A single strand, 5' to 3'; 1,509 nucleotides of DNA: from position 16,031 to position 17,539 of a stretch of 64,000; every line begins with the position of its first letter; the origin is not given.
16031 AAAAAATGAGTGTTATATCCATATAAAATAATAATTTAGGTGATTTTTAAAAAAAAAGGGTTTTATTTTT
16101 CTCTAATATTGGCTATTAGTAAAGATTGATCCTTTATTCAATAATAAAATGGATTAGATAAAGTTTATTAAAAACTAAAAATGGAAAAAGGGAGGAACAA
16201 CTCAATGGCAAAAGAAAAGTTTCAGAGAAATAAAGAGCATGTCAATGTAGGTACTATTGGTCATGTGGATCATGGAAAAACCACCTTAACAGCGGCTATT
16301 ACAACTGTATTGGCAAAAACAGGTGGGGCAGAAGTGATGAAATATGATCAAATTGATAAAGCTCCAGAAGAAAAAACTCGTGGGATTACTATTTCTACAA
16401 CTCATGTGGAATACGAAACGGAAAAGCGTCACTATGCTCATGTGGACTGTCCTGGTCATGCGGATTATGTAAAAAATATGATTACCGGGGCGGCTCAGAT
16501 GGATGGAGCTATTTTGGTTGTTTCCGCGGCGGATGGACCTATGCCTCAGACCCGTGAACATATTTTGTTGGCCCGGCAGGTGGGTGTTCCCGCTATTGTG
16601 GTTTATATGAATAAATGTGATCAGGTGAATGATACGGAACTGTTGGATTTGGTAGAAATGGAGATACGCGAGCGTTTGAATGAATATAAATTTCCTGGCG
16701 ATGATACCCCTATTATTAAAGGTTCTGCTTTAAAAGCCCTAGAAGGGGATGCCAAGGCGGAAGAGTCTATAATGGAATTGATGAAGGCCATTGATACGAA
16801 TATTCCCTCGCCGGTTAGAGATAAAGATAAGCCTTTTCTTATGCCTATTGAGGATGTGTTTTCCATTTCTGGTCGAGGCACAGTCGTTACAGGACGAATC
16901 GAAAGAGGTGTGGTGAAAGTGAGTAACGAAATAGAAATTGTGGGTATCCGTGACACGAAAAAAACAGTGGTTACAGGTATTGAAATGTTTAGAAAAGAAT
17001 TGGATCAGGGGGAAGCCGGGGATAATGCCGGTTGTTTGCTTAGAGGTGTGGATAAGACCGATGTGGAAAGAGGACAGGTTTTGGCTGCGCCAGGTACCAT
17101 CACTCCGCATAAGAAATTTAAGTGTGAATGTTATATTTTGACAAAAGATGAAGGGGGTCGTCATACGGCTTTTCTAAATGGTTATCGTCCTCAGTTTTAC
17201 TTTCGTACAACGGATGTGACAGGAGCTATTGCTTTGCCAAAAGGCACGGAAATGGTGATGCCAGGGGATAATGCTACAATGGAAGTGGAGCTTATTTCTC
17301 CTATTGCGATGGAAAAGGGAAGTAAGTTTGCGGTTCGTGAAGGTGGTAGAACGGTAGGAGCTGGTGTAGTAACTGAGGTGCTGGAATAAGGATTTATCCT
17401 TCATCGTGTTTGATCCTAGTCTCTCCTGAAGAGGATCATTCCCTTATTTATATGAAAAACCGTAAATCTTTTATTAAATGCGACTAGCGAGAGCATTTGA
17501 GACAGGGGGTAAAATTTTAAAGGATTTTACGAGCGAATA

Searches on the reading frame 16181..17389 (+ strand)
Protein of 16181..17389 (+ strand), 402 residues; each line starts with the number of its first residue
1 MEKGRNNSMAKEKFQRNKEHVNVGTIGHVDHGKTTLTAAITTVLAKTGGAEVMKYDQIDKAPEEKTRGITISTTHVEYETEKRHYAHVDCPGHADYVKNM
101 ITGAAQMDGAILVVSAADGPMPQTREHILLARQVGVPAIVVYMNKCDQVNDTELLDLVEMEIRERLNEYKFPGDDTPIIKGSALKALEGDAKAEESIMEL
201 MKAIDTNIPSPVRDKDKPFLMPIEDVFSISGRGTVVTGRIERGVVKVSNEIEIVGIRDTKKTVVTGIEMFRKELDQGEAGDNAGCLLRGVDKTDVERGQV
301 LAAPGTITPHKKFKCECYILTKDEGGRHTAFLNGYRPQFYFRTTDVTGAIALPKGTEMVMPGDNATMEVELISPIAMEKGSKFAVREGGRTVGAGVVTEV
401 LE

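Call 5: search_protein_families(library=pfam, proteins=[window:16181-17389:+], max_evalue=0.01)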
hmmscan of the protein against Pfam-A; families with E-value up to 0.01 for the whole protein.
window:16181-17389:+ (402 aa): 4 families
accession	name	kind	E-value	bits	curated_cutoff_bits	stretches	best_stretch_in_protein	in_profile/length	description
PF00009.33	GTP_EFTU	-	7e-63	212.1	26.5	1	18-210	1-188/188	Elongation factor Tu GTP binding domain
PF03143.23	GTP_EFTU_D3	-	3.4e-39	133.8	27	1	306-400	1-105/106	Elongation factor Tu C-terminal domain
PF03144.31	GTP_EFTU_D2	-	1.9e-19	70.3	30.3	1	233-302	1-73/73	Elongation factor Tu domain 2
PF01926.29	MMR_HSR1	-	2.8e-05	24.6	21.9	1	23-141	2-110/113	50S ribosome-binding GTPase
